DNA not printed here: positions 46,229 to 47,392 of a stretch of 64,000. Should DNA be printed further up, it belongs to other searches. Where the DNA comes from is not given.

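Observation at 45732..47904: Minimal CBASS-like operon (SMODS cyclase plus 2TM/beta-rich effector) placed directly behind a LexA-type S24 self-cleaving repressor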

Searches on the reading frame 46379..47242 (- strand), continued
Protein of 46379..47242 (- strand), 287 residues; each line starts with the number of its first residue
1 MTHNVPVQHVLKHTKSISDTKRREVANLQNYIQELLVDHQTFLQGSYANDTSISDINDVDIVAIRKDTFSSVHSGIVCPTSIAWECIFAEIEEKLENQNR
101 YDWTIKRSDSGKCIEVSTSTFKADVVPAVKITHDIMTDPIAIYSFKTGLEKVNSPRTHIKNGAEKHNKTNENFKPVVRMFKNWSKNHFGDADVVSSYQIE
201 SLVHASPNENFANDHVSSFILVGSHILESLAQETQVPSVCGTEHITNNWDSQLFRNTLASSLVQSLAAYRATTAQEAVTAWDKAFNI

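Call 56: search_solved_structures(query=window:46379-47242:-, max_evalue=0.01)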
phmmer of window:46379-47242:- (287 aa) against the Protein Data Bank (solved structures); distinct sequences matched with E-value up to 0.01: 8.
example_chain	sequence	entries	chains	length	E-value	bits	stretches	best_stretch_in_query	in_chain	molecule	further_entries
6e0k_A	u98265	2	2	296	2.7e-13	53.3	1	40-220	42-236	cGAS/DncV-like nucleotidyltransferase in E. coli homolog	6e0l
6e0m_A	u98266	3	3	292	6e-12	48.9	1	41-216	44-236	cGAS/DncV-like nucleotidyltransferase in E. coli homolog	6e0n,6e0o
7x4c_A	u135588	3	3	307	1.3e-09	41.1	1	38-216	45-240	EfCdnE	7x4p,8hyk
7x4a_A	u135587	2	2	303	1.9e-08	37.4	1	17-215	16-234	ClCdnE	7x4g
7x4f_A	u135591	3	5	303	2e-08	37.3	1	37-216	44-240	Cyclic dipyrimidine nucleotide synthase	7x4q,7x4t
6p82_A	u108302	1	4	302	0.0002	24.2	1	27-200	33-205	Nucleotidyltransferase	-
6p8u_A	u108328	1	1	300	0.0002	24.2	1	27-200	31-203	Nucleotidyltransferase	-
6p8j_C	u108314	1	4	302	0.0051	19.6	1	27-200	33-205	Nucleotidyltransferase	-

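Call 63: search_protein_families(library=phrogs, proteins=[L185:1370-2872:-, L185:2853-3281:-, L185:4696-5049:-, L185:3268-4551:-, L184:798-2264:-, L184:4157-4564:-, L003:4613-5023:-], max_evalue=0.001)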
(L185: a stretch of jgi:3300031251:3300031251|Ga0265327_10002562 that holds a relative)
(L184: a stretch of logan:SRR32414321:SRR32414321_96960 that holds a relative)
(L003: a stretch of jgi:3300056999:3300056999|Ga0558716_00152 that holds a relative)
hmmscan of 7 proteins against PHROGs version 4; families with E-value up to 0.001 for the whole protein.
L185:1370-2872:- (500 aa): 8 families
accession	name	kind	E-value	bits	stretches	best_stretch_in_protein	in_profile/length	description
phrog_38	-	head and packaging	1.3e-81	276.3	1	20-477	256-713/760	terminase large subunit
phrog_5573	-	head and packaging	1.8e-15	58.1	1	229-473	2-240/250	terminase large subunit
phrog_2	-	head and packaging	1.8e-09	37.9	1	46-475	265-601/807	terminase large subunit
phrog_979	-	head and packaging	3.6e-09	36.8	1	293-475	413-607/642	terminase large subunit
phrog_4758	-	head and packaging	8.2e-09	36.1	1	28-230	16-217/243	terminase large subunit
phrog_14112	-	unknown function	3e-08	34.5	1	70-202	108-241/247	-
phrog_17672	-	head and packaging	2.6e-06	27.6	1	51-196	53-195/395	terminase large subunit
phrog_9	-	head and packaging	0.00019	21.4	0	38-166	194-319/812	terminase large subunit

L185:2853-3281:- (142 aa): 5 families
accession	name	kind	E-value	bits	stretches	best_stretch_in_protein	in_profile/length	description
phrog_4044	-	head and packaging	1.1e-13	52.1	1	7-53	29-75/180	terminase small subunit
phrog_309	-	head and packaging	6.8e-11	43.7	1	25-116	164-276/319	terminase small subunit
phrog_4102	-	head and packaging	8e-06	27.1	1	4-115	17-137/166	terminase small subunit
phrog_3064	-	head and packaging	3.5e-05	24.4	1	15-59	79-123/175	terminase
phrog_2538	-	head and packaging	7.4e-05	23.9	1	24-102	25-107/129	terminase small subunit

L185:4696-5049:- (117 aa): 0 families

L185:3268-4551:- (427 aa): 19 families
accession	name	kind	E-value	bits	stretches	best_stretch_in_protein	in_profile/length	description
phrog_498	-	other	5.6e-76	257.4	1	12-420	36-430/633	DNA methyltransferase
phrog_67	-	other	3.1e-30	106.9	1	103-416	83-350/743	DNA methyltransferase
phrog_620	-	DNA, RNA and nucleotide metabolism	2.9e-17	64.5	1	14-158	12-164/217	ParB-like partition protein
phrog_940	-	DNA, RNA and nucleotide metabolism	3.8e-16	60.3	1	15-151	10-143/388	nuclease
phrog_8071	-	DNA, RNA and nucleotide metabolism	4.8e-16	60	1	16-200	12-205/389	ParB-like partition protein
phrog_23085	-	unknown function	1.4e-15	58.2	1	344-418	40-115/138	-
phrog_3008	-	other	2.7e-15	57.3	1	339-416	141-218/244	DNA methyltransferase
phrog_930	-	DNA, RNA and nucleotide metabolism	3.5e-10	41.1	1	14-127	10-129/223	ParB-like partition protein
phrog_9353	-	unknown function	8.2e-09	36.7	1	17-158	17-165/245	-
phrog_7405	-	unknown function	9.5e-09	36.3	1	5-111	18-128/250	-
phrog_15396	-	DNA, RNA and nucleotide metabolism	2.3e-08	35.2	1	18-149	11-144/258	ParB-like partition nuclease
phrog_18293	-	other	7.1e-08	33.4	1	334-417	33-115/119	methyltransferase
phrog_5475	-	unknown function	7.8e-07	29.2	1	18-80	10-71/458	-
phrog_723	-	DNA, RNA and nucleotide metabolism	8.5e-07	30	1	15-153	17-162/223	ParB-like partition protein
phrog_23148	-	unknown function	1.6e-06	29.3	1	342-408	79-145/165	-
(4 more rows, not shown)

L184:798-2264:- (488 aa): 5 families
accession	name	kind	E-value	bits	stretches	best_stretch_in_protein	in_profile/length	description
phrog_38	-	head and packaging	1.4e-76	259.7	1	10-455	259-704/760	terminase large subunit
phrog_5573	-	head and packaging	1.9e-18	67.8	1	233-455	18-235/250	terminase large subunit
phrog_4758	-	head and packaging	1e-09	39.1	1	14-237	15-238/243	terminase large subunit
phrog_14112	-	unknown function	2.2e-07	31.6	1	48-186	99-239/247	-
phrog_979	-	head and packaging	9e-07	28.9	1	285-456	419-601/642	terminase large subunit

L184:4157-4564:- (135 aa): 0 families

L003:4613-5023:- (136 aa): 0 families

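Call 70: find_related_loci(query=A1, collection=viral_contigs, flank=6000)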
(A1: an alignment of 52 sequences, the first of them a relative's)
Query A1 (287 aa) in viral_contigs; peptide patterns used: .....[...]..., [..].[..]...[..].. (x = any residue, [..] = any of these).
42 stretches matched a pattern; 5 encode a relative of the query (tblastn E <= 1e-3); 5 distinct loci.
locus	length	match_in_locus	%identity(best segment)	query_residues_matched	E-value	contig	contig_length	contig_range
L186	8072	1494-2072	31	39-218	9e-16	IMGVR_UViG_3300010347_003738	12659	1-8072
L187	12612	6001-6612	29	39-229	3e-15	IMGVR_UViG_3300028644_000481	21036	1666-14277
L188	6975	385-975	25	38-211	2e-12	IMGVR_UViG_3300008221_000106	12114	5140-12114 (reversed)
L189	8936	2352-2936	26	40-212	2e-11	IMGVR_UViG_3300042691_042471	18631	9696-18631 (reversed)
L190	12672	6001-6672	25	40-245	5e-10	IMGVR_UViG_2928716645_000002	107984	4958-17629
